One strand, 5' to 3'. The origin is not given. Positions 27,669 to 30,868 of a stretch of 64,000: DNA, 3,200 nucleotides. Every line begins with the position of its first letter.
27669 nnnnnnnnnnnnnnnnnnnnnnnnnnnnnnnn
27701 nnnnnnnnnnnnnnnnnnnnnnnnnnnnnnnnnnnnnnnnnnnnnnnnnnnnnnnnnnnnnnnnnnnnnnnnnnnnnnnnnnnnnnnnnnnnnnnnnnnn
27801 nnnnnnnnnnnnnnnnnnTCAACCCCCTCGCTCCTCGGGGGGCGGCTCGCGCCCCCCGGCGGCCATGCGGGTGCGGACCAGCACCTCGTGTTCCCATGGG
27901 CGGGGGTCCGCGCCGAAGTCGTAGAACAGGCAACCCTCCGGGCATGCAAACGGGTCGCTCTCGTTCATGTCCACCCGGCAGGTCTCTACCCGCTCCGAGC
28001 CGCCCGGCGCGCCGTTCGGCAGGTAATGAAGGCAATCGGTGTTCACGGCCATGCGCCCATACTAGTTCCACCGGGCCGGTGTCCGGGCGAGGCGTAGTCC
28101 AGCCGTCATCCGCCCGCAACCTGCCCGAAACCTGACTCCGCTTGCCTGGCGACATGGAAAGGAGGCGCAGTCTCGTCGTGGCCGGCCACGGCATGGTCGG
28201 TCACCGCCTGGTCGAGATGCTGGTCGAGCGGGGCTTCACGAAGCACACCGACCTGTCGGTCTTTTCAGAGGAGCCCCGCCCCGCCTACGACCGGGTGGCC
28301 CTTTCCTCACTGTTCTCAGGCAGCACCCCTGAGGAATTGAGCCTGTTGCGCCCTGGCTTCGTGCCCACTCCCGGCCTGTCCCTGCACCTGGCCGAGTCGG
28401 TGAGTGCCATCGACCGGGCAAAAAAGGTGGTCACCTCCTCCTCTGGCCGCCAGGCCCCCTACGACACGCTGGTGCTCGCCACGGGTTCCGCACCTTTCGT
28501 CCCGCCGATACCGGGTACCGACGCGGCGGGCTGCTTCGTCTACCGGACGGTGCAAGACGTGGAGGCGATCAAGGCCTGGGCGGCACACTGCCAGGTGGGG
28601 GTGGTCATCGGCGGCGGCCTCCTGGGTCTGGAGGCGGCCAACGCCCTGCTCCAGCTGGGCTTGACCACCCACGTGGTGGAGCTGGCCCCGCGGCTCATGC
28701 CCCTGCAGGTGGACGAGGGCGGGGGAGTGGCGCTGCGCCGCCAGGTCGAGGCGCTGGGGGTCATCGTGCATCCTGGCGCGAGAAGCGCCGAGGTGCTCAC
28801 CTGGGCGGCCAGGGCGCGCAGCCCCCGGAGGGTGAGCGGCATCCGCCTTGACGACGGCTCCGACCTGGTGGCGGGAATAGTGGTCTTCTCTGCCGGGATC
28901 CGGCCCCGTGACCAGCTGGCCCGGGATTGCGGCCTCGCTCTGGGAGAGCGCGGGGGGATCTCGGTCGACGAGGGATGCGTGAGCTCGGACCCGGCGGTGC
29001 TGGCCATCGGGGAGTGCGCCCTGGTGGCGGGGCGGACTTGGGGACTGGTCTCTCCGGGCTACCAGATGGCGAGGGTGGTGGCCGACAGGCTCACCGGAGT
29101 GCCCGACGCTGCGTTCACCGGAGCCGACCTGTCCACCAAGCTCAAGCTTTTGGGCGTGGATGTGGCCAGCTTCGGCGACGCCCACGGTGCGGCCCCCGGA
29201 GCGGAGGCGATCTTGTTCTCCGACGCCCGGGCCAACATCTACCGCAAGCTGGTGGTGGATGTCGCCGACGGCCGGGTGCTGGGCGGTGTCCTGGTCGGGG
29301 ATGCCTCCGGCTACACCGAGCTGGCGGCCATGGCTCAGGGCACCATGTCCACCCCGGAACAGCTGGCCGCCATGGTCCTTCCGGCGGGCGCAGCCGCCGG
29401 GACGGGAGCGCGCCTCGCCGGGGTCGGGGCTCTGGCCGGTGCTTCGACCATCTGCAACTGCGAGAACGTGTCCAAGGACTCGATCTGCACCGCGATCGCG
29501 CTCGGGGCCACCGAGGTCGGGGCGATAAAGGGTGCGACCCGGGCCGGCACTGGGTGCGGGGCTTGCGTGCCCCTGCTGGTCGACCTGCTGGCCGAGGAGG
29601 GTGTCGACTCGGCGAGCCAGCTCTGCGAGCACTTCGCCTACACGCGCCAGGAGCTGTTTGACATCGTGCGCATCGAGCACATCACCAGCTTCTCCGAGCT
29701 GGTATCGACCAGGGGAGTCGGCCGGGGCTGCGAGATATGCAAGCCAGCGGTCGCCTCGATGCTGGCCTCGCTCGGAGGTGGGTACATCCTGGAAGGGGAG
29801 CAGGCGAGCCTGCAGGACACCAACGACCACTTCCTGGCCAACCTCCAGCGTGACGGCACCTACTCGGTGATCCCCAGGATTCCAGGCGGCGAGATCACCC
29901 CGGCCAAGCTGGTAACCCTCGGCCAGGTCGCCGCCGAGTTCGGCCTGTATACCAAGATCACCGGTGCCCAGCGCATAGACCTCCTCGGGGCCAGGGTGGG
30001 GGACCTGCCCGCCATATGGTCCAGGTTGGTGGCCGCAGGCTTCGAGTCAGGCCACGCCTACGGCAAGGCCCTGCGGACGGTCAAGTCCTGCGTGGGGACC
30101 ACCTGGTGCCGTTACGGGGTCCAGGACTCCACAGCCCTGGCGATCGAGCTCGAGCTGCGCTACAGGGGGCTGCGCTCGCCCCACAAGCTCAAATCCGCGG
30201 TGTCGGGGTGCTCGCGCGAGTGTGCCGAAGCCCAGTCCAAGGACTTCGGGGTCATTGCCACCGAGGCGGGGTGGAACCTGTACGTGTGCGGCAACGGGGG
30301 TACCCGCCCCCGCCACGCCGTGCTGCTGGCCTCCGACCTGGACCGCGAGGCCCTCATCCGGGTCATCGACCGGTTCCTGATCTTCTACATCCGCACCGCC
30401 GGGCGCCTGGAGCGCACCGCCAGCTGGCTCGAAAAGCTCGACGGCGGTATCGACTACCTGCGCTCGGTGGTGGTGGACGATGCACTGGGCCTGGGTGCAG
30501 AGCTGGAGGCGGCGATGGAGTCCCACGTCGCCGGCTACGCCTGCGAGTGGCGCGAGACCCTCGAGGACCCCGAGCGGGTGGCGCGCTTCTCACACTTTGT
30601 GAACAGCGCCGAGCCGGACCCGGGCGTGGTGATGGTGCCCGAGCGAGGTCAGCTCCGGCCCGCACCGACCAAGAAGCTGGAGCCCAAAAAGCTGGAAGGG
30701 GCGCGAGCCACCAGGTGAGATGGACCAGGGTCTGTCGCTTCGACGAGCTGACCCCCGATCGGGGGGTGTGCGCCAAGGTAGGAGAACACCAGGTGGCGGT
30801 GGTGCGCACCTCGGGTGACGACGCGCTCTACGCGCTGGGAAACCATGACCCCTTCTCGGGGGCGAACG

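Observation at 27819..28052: Uncharacterised small 4-Cys protein whose stop overlaps the start of an acyl-CoA dehydrogenase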

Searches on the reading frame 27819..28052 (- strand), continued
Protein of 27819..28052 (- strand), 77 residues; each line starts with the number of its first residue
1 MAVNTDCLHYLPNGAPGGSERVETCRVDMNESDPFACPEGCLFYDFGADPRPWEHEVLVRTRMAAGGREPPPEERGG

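Call 32: search_solved_structures(query=A1, max_evalue=10, show_alignments=3)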
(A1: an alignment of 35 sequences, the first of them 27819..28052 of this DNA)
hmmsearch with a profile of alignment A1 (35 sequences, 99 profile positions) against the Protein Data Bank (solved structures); distinct sequences matched with E-value up to 10: 0.

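Call 53: search_protein_families(library=ncbifam, proteins=[L083:4489-5628:-, L083:3257-4027:-, L013:2589-3938:-], max_evalue=0.00001)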
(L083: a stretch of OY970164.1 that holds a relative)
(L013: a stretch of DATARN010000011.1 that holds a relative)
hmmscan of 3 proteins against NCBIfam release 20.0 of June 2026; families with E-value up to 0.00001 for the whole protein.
L083:4489-5628:- (379 aa): 2 families
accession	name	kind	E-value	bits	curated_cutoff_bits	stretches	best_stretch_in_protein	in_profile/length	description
TIGR00268.2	TIGR00268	equivalog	6.1e-84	281.3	150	1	118-372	4-259/259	ATP-dependent sacrificial sulfur transferase LarE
NF010588.0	PRK13981.1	equivalog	3e-06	25.9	479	1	117-192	273-350/546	NAD+ synthase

L083:3257-4027:- (256 aa): 1 family
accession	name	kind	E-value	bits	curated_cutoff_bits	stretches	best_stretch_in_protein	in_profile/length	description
TIGR00586.1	mutt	equivalog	3.1e-06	27.2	97.9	1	108-170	7-72/129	8-oxo-dGTP diphosphatase MutT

L013:2589-3938:- (449 aa): 48 families (the best 25 are shown)
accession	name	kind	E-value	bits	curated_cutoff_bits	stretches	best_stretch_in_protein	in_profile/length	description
TIGR03385.1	CoA_CoA_reduc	equivalog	1.1e-126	423.2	578.8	1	4-436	1-437/439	CoA-disulfide reductase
NF007123.0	PRK09564.1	equivalog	1.5e-113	379.8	458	1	4-435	2-437/444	CoA-disulfide reductase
NF010037.0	PRK13512.1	equivalog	6.4e-71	239.5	394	1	4-429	3-425/438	CoA-disulfide reductase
NF046103.1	NOXase_Strep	equivalog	5.7e-63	213.4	600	1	5-438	2-438/442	H2O-forming NADH oxidase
NF045765.1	PhenlGlyoxDHPadH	equivalog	4.4e-49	167.5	475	1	4-317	4-312/416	NADH-dependent phenylglyoxylate dehydrogenase subunit epsilon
NF042949.2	3PPDioc_HcaD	equivalog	7.4e-42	143.5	450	1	5-312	4-305/386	3-phenylpropionate/cinnamic acid dioxygenase ferredoxin--NAD(+) reductase subunit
TIGR01350.1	lipoamide_DH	equivalog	3.1e-39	135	408.8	1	87-417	114-434/461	dihydrolipoyl dehydrogenase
TIGR02053.1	MerA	equivalog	1.1e-38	133.5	454.45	1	88-418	115-434/465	mercury(II) reductase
NF007286.0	PRK09754.1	equivalog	1.9e-36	125.7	447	1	6-310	8-304/400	phenylpropionate dioxygenase ferredoxin reductase subunit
TIGR02374.1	nitri_red_nirB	equivalog_domain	4.5e-35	121.3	578.35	1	24-346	22-337/794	nitrite reductase large subunit NirB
NF041682.1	ant_diox_AndAa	equivalog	3.8e-34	118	650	1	3-321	4-318/406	anthranilate 1,2-dioxygenase system ferredoxin--NAD(+) reductase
NF003437.0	PRK04965.1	equivalog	2.4e-31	109.1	392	1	1-282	1-275/378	NADH:flavorubredoxin reductase NorW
NF004943.0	PRK06292.2-1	equivalog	3.6e-31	108.4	432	1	87-419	113-437/456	dihydrolipoyl dehydrogenase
NF003585.0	PRK05249.1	equivalog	1.9e-29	102.6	465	1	64-396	100-417/464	Si-specific NAD(P)(+) transhydrogenase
TIGR01424.1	gluta_reduc_2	equivalog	1.8e-28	99.4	606.05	1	87-415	115-427/446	glutathione-disulfide reductase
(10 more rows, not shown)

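Call 78: find_encoding_contigs(protein=window:27819-28052:-, flank=3000, max_places=3)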
Protein window:27819-28052:- (77 aa): 3 contigs read that carry it; 3 places shown.
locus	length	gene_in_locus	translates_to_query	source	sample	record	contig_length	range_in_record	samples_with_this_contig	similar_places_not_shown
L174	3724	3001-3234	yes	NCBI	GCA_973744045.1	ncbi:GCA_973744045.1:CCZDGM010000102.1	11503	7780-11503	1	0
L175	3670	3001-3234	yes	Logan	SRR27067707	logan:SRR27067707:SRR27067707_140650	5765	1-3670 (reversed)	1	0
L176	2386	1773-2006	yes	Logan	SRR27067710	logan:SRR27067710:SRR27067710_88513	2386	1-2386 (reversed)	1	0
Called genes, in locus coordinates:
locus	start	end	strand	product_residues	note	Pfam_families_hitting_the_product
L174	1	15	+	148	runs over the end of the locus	PF02036:SCP2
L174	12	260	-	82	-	PF13806:Rieske_2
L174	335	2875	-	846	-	PF07992:Pyr_redox_2, PF00070:Pyr_redox, PF18267:Rubredoxin_C, PF04324:Fer2_BFD, PF03460:NIR_SIR_ferr, PF01077:NIR_SIR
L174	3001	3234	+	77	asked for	-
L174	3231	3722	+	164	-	?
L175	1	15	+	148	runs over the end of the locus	PF02036:SCP2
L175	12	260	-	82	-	PF13806:Rieske_2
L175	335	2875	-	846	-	PF07992:Pyr_redox_2, PF00070:Pyr_redox, PF18267:Rubredoxin_C, PF04324:Fer2_BFD, PF03460:NIR_SIR_ferr, PF01077:NIR_SIR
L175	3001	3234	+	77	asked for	-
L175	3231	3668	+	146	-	?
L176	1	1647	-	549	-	?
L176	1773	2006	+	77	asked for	-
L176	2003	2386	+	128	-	?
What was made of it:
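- Checked: Public gene calls on three identical contigs also show the 4-nt overlap (call 78).
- Public gene calls agree with ORF A (call 78).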

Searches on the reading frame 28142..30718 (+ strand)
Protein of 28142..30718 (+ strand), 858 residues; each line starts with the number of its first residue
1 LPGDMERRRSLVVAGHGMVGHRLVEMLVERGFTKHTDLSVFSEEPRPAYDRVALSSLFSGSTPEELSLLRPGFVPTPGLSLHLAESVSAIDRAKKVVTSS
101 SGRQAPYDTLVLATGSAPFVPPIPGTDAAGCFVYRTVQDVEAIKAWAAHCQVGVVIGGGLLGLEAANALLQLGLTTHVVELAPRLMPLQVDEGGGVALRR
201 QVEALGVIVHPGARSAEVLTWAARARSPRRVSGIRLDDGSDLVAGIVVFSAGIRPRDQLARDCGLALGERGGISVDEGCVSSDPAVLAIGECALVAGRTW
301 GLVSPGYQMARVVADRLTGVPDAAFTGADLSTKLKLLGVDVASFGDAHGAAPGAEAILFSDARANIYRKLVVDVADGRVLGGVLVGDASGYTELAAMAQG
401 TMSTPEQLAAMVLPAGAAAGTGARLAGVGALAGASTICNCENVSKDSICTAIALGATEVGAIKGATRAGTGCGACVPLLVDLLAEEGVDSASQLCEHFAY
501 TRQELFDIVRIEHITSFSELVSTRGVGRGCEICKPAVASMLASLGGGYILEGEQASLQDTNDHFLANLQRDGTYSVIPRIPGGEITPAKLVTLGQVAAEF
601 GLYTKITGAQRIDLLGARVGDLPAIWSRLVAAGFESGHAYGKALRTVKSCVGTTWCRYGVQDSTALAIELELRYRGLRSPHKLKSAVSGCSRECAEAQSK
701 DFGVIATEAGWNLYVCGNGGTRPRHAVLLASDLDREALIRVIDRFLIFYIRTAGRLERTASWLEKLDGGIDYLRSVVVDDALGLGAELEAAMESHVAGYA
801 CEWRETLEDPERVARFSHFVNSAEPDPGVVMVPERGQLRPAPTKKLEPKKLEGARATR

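Call 14: search_protein_families(library=pfam, proteins=[window:28142-30718:+], max_evalue=0.001)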
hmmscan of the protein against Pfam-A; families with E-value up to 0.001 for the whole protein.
window:28142-30718:+ (858 aa): 6 families
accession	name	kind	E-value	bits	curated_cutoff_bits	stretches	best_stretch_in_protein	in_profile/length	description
PF07992.20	Pyr_redox_2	-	2.4e-40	139.2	26.1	1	10-300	2-281/291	Pyridine nucleotide-disulphide oxidoreductase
PF01077.27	NIR_SIR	-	3.6e-23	82.2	27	1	641-777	2-150/158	Nitrite and sulphite reductase 4Fe-4S domain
PF04324.20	Fer2_BFD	-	9.8e-18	64.7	26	1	436-485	1-50/50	BFD-like [2Fe-2S] binding domain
PF00070.33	Pyr_redox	-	6.5e-12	46.2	22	1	154-218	3-66/82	Pyridine nucleotide-disulphide oxidoreductase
PF03460.22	NIR_SIR_ferr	-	2.4e-11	43.7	24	1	569-631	3-68/69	Nitrite/Sulfite reductase ferredoxin-like half domain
PF18267.7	Rubredoxin_C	-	1.7e-10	41.2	25.9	1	331-394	2-62/70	Rubredoxin NAD+ reductase C-terminal domain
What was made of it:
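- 28142..30718 (+): nirB (NAD(P)H-nitrite reductase large subunit, an Fe-S/siroheme enzyme), transcribed divergently from ORF A across an 89-nt intergenic region. Pfam Pyr_redox_2, Fer2_BFD, NIR_SIR_ferr and NIR_SIR (call 14).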
